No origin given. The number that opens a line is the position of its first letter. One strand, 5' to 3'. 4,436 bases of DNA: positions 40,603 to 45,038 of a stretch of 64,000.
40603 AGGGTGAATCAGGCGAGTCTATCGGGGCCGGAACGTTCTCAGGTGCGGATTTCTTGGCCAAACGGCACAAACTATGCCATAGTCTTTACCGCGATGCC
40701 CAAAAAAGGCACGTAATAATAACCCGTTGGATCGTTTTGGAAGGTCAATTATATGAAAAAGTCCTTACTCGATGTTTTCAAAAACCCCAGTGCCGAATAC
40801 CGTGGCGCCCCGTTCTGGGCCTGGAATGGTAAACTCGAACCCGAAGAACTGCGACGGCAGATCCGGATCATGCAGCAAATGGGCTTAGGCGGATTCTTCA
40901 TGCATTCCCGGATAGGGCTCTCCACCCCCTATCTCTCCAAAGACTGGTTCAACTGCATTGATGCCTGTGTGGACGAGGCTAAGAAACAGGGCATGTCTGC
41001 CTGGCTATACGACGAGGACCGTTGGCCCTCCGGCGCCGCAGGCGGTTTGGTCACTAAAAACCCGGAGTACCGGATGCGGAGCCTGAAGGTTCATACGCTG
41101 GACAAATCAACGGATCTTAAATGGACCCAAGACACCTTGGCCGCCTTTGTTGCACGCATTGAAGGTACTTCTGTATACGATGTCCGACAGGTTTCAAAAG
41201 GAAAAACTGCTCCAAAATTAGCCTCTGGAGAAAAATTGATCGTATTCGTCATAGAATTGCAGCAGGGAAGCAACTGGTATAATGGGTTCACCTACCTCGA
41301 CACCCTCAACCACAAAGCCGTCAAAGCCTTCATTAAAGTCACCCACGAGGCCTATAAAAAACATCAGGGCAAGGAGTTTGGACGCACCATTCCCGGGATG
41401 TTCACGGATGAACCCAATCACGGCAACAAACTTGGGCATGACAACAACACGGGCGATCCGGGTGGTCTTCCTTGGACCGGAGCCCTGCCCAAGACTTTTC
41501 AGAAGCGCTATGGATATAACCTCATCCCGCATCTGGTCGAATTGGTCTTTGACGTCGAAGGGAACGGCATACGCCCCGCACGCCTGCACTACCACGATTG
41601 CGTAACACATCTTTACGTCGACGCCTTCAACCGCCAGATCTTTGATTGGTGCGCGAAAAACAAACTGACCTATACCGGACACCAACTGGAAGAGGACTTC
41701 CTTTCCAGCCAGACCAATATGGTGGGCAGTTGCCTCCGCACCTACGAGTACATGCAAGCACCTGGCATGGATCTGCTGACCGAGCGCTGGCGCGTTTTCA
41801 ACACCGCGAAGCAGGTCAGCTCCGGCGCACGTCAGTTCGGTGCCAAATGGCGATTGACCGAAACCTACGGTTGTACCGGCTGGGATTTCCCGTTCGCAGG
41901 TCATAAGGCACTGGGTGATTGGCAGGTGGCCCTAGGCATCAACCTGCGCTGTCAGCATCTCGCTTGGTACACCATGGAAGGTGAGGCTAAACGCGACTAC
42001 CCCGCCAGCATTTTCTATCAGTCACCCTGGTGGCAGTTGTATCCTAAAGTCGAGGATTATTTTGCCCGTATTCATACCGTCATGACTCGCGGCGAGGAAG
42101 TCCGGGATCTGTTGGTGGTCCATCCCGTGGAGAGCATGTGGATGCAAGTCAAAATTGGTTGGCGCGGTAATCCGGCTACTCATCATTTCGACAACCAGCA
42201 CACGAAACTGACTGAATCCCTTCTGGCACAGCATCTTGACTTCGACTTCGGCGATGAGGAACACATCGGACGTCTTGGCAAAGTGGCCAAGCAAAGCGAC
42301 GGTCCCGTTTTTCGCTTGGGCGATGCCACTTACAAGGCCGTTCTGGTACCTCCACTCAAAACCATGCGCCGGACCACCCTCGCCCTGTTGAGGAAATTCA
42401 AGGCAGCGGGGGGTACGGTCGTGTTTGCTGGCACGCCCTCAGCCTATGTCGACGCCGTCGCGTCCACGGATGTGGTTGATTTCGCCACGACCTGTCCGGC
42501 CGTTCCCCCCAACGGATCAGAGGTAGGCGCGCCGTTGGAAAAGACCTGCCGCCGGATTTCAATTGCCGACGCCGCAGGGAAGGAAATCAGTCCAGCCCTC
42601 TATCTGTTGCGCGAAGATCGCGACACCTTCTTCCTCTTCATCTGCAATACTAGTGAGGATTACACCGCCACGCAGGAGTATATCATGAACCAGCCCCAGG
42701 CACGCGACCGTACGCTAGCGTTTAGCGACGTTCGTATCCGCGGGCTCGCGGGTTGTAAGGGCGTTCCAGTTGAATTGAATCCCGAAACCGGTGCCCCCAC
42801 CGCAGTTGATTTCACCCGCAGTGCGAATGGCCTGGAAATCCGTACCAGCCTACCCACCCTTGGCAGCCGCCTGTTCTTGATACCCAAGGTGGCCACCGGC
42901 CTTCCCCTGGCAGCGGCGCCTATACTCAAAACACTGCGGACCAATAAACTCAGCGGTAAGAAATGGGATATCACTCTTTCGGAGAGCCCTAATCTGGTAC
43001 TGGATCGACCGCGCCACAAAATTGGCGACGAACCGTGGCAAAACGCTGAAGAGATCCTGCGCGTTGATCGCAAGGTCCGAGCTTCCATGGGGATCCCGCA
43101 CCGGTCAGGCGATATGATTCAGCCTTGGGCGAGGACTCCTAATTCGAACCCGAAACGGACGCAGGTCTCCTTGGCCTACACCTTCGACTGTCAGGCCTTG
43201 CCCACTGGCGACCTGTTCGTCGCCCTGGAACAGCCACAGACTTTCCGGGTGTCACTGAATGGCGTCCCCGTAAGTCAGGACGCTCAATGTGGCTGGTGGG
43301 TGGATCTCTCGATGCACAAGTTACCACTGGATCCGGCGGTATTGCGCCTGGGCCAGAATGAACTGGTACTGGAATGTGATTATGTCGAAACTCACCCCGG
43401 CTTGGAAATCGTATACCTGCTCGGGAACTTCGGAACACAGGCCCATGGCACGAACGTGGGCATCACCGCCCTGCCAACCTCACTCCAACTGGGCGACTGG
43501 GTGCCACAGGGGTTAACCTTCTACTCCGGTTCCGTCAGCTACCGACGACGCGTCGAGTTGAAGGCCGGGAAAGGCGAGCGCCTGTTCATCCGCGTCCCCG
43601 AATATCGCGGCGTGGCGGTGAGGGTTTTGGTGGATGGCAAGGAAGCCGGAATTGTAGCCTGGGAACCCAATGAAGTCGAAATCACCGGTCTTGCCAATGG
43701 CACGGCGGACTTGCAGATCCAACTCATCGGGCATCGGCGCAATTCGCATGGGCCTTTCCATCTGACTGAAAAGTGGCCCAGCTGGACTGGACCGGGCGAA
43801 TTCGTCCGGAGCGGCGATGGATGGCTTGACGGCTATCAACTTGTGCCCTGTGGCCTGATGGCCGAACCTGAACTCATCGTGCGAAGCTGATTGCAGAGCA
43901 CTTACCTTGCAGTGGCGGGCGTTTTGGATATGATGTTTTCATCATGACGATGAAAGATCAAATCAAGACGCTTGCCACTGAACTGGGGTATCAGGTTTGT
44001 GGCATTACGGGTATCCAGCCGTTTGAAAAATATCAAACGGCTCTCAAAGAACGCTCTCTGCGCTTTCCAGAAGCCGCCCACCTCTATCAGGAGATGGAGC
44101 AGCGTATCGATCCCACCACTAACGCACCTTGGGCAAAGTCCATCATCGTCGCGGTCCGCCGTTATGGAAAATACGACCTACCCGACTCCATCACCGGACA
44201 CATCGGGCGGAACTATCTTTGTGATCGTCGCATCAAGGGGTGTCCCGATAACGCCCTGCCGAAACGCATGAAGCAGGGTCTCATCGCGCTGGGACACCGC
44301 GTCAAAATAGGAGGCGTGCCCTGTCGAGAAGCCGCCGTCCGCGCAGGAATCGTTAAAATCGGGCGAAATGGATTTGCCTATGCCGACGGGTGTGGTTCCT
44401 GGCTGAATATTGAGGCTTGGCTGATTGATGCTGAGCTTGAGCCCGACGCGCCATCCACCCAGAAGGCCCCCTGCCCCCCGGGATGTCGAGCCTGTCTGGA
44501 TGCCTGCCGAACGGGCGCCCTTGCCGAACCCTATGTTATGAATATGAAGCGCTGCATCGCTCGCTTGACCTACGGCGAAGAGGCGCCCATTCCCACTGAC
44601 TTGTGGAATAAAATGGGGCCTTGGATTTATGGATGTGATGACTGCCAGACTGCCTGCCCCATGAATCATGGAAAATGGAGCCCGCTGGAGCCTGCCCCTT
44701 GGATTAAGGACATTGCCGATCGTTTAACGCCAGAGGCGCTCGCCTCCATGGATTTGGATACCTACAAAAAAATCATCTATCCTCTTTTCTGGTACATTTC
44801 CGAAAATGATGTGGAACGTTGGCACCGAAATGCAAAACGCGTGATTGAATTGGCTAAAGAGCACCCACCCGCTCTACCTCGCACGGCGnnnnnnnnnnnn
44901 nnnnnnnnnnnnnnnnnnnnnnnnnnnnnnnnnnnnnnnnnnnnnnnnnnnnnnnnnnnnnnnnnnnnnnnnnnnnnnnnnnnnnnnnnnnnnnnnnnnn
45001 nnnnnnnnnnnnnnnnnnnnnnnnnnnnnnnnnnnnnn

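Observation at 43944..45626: Unusual fusion of a QueG-like [4Fe-4S] reductase domain to a LmbE/PIG-L deacetylase domain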

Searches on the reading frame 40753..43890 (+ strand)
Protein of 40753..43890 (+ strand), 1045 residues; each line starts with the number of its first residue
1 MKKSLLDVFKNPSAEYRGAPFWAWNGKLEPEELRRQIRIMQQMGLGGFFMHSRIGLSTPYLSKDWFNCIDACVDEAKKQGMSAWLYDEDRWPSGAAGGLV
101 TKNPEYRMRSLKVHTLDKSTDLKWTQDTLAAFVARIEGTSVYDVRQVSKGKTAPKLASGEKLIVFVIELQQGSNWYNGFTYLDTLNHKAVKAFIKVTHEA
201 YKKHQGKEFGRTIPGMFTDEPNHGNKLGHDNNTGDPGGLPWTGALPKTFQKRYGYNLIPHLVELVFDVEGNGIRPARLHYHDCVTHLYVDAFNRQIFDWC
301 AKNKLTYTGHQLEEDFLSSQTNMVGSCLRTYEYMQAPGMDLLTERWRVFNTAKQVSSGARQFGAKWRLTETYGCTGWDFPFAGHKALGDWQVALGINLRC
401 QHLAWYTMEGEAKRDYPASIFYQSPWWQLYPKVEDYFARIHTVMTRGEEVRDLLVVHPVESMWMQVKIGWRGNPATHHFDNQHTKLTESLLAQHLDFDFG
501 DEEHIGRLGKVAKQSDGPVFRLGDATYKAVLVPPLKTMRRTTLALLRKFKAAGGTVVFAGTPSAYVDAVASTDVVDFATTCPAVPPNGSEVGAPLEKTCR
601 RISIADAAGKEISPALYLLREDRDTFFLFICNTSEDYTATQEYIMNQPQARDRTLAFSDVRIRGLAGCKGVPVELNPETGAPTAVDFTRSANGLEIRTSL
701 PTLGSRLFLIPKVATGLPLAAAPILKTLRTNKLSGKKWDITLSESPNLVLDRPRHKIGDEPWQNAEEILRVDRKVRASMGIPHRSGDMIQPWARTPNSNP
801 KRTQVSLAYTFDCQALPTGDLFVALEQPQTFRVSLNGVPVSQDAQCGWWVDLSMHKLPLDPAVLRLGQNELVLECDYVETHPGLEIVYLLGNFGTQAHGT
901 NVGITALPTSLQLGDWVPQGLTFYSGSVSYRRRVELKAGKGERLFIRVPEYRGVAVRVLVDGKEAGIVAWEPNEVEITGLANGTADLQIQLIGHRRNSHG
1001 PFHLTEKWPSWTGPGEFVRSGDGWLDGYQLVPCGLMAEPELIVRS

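Call 6: search_protein_families(library=pfam, proteins=[window:40753-43890:+], max_evalue=0.01)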
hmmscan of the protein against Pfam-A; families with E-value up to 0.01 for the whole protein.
window:40753-43890:+ (1045 aa): 1 family
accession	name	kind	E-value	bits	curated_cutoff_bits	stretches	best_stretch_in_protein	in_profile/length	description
PF17132.9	Glyco_hydro_106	-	1.8e-12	47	29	1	183-557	269-623/743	alpha-L-rhamnosidase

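Call 7: search_protein_families(library=ncbifam, proteins=[window:40753-43890:+], max_evalue=0.01)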
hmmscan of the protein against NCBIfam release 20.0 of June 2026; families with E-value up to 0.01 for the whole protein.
window:40753-43890:+ (1045 aa): 2 families
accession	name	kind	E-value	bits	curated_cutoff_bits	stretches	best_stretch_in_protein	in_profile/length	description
NF049897.1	AlphaRhamBT4145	equivalog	5.1e-17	61.2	1300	2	425-562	438-573/897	alpha-L-rhamnosidase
NF045579.1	rhamnoside_JR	domain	3.3e-05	24.1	50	1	918-993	32-110/123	glycosylhydrolase-like jelly roll fold domain-containing protein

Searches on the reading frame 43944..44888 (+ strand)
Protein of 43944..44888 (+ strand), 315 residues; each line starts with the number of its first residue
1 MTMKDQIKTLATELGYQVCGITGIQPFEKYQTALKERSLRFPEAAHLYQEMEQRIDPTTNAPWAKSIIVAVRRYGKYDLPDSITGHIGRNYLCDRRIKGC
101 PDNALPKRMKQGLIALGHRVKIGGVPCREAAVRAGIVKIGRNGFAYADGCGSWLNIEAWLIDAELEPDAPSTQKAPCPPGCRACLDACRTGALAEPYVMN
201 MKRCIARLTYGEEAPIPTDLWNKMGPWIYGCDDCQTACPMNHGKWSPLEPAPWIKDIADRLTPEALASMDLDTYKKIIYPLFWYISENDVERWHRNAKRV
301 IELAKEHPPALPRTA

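Call 54: predict_structure(alignment_id=A5)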
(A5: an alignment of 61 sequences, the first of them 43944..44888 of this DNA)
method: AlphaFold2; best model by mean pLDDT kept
length: 315 residues; sequences in the alignment: 61
mean_pLDDT: 96.9   pTM: 0.92
mean pLDDT of the five models: 96.9, 96.7, 96.6, 96.7, 96.6
residues with pLDDT >= 90: 305; 70-90: 5; 50-70: 4; < 50: 1
segments of 3 or more residues with pLDDT < 50: none
pLDDT, mean of each block of 10 residues (from residue 1): 96 98 98 98 98 97 99 98 97 97 98 99 98 98 98 98 98 95 98 98 98 96 98 98 98 98 98 98 96 98 92 55
secondary structure, 60 per line:
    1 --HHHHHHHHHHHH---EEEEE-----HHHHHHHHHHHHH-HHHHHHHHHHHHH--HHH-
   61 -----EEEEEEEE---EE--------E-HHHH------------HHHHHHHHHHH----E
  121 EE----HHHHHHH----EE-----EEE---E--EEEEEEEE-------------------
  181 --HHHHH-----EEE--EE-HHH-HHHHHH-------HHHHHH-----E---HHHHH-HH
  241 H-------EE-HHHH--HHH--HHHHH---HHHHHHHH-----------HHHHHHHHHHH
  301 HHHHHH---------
elements in order: H3-14 E18-22 H28-40 H42-54 E66-73 H89-92 H105-115 E120-122 H127-133 E145-147 E154-161 H183-187 E193-195 H205-210 H218-223 H233-237 H252-255 H263-267 H271-278 H290-306

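Call 56: fold_search(model_id=the predicted structure, library=pdb)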
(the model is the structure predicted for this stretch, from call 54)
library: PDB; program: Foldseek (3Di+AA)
matches with E <= 10: 129; with E <= 0.001: 43
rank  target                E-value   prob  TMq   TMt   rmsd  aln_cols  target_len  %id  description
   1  5t8y_A                4.2e-17  1.00  0.75  0.64   3.9       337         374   26  Structure of epoxyqueuosine reductase from Bacillus subtilis with the Asp134 catalytic loop swung out of the active si (released 2016-09-28)
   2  5d0b_A                6.3e-17  1.00  0.74  0.63   5.2       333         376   26  Crystal structure of epoxyqueuosine reductase with a tRNA-TYR epoxyqueuosine-modified tRNA stem loop (released 2016-09-28)
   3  5d08_B                8.3e-17  1.00  0.76  0.65   4.2       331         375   26  Crystal structure of selenomethionine-labeled epoxyqueuosine reductase (released 2016-09-28)
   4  5d0a_A                1.1e-16  1.00  0.73  0.62   5.3       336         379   25  Crystal structure of epoxyqueuosine reductase with cleaved RNA stem loop (released 2016-09-28)
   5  5t8y_B                1.2e-16  1.00  0.76  0.66   3.9       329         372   26  Structure of epoxyqueuosine reductase from Bacillus subtilis with the Asp134 catalytic loop swung out of the active si (released 2016-09-28)
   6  5d0a_D                1.4e-16  1.00  0.72  0.62   4.8       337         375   25  Crystal structure of epoxyqueuosine reductase with cleaved RNA stem loop (released 2016-09-28)
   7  5d0a_C                1.6e-16  1.00  0.73  0.62   4.8       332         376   25  Crystal structure of epoxyqueuosine reductase with cleaved RNA stem loop (released 2016-09-28)
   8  5d08_A                1.9e-16  1.00  0.75  0.62   4.3       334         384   26  Crystal structure of selenomethionine-labeled epoxyqueuosine reductase (released 2016-09-28)
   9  5d6s_A                1.2e-15  1.00  0.76  0.66   3.8       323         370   24  Structure of epoxyqueuosine reductase from Streptococcus thermophilus. (released 2015-09-23)
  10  5d6s_C                1.5e-15  1.00  0.76  0.66   4.0       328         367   25  Structure of epoxyqueuosine reductase from Streptococcus thermophilus. (released 2015-09-23)
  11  8q4h_A                4.0e-06  1.00  0.39  0.26  16.0       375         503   16  a membrane-bound menaquinol:organohalide oxidoreductase complex RDH complex (released 2023-10-18)
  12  4ur3_F                1.5e-04  1.00  0.47  0.35   8.6       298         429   12  Crystal structure of the PCE reductive dehalogenase from S. multivorans P2(1) crystal form (released 2014-10-15)
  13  4ras_B                1.6e-04  1.00  0.44  0.22  13.3       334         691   14  Reductive dehalogenase structure suggests a mechanism for B12-dependent dehalogenation (released 2014-10-15)
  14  5m8u_B                1.9e-04  1.00  0.36  0.28   7.9       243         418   13  PCE reductive dehalogenase from S. multivorans in complex with 4-bromophenol (released 2017-07-12)
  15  4ur3_A                2.0e-04  1.00  0.38  0.27   7.6       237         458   13  Crystal structure of the PCE reductive dehalogenase from S. multivorans P2(1) crystal form (released 2014-10-15)
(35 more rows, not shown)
